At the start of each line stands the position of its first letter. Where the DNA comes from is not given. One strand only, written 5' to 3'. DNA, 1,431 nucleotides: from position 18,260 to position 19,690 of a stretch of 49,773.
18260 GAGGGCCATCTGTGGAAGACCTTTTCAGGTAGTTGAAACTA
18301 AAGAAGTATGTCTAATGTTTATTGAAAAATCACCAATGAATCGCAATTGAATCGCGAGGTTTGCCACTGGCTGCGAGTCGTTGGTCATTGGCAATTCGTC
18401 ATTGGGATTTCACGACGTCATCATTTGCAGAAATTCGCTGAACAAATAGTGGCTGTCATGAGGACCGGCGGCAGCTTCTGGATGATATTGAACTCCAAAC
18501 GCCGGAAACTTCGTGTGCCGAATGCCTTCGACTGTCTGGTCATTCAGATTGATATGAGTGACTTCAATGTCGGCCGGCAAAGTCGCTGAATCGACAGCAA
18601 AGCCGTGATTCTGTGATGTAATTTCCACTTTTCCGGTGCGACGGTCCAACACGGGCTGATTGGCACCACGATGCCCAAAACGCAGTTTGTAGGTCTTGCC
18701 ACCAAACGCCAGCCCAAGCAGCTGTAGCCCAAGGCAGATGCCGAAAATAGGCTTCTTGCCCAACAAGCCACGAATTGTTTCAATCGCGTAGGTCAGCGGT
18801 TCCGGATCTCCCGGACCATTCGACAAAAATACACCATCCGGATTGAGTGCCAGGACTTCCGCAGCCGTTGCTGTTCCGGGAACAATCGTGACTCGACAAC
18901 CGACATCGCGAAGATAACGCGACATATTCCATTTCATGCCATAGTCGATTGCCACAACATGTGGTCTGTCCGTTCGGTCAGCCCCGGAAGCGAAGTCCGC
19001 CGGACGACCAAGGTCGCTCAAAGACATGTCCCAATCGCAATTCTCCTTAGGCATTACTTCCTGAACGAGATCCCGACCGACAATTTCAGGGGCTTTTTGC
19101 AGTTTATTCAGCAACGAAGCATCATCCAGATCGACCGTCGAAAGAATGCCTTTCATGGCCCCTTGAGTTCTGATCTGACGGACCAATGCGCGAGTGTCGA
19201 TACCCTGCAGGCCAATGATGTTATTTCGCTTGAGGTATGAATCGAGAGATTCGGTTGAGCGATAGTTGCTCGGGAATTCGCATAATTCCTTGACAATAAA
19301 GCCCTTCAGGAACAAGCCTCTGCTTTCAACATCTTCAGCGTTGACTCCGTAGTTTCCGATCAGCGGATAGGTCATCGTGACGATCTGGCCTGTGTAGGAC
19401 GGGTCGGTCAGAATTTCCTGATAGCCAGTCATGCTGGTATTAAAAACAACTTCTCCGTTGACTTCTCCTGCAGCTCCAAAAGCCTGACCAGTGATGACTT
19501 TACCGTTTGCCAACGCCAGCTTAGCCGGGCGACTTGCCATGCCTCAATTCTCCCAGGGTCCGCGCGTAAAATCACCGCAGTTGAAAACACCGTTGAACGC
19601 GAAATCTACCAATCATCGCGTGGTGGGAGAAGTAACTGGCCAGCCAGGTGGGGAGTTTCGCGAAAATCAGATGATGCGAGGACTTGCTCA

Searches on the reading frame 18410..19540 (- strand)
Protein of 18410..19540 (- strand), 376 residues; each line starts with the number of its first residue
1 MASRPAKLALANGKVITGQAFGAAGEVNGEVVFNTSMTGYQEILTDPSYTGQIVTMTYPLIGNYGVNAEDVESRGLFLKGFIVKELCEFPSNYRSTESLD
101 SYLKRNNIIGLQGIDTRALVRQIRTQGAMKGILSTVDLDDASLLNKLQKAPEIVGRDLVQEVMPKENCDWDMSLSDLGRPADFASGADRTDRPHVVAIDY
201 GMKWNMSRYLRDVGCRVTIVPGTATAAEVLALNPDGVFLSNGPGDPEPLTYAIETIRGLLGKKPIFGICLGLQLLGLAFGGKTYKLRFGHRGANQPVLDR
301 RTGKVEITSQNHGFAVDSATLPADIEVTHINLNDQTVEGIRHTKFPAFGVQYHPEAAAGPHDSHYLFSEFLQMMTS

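Call 6: search_protein_families(library=ncbifam, proteins=[window:18410-19540:-])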
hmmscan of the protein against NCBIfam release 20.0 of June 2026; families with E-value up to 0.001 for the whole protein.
window:18410-19540:- (376 aa): 21 families
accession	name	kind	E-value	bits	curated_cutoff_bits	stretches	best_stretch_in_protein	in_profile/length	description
TIGR01368.1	CPSaseIIsmall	equivalog_domain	5.7e-150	499.3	307.35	1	6-375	1-360/361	glutamine-hydrolyzing carbamoyl-phosphate synthase small subunit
NF009475.0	PRK12838.1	equivalog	1.4e-131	438.7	221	1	6-375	3-354/359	carbamoyl phosphate synthase small subunit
NF011201.0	PRK14607.1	equivalog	7.7e-27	94.2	670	1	203-374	12-189/534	bifunctional anthranilate synthase component II/anthranilate phosphoribosyltransferase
NF005946.0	PRK08007.1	equivalog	1.5e-21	76.8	332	1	202-372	11-186/187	aminodeoxychorismate synthase component 2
TIGR00566.1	trpG_papA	subfamily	2.3e-21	76.4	121.05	1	202-371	11-190/192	glutamine amidotransferase of anthranilate synthase or aminodeoxychorismate synthase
NF010081.0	PRK13566.1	equivalog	6.9e-20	70.9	645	1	205-356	543-700/729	anthranilate synthase component I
NF005799.0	PRK07649.1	equivalog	1.7e-19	70.1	327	1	202-364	11-179/195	aminodeoxychorismate/anthranilate synthase component II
NF005849.0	PRK07765.1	equivalog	1.7e-19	70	308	1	203-372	13-190/219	aminodeoxychorismate/anthranilate synthase component II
NF005271.0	PRK06774.1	equivalog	2.1e-19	69.7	340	1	202-372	11-190/191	aminodeoxychorismate synthase component II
TIGR01815.1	TrpE-clade3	equivalog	6.8e-19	67.3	739.15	1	204-356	530-688/717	anthranilate synthase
NF001975.0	PRK00758.1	equivalog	1.6e-15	57.2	198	1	197-374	6-182/185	GMP synthase subunit A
NF006462.0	PRK08857.1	equivalog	4.7e-15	55.7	345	1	202-372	11-191/193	aminodeoxychorismate/anthranilate synthase component II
TIGR00888.1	guaA_Nterm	equivalog_domain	1e-14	54.4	172.15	1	198-372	4-182/188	glutamine-hydrolyzing GMP synthase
NF041322.1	Anth_synII_Halo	equivalog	3.5e-14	52.9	320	1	204-373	10-189/190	anthranilate synthase component II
TIGR01823.1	PabB-fungal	equivalog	4.2e-13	48.5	442.55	1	234-374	54-204/742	aminodeoxychorismate synthase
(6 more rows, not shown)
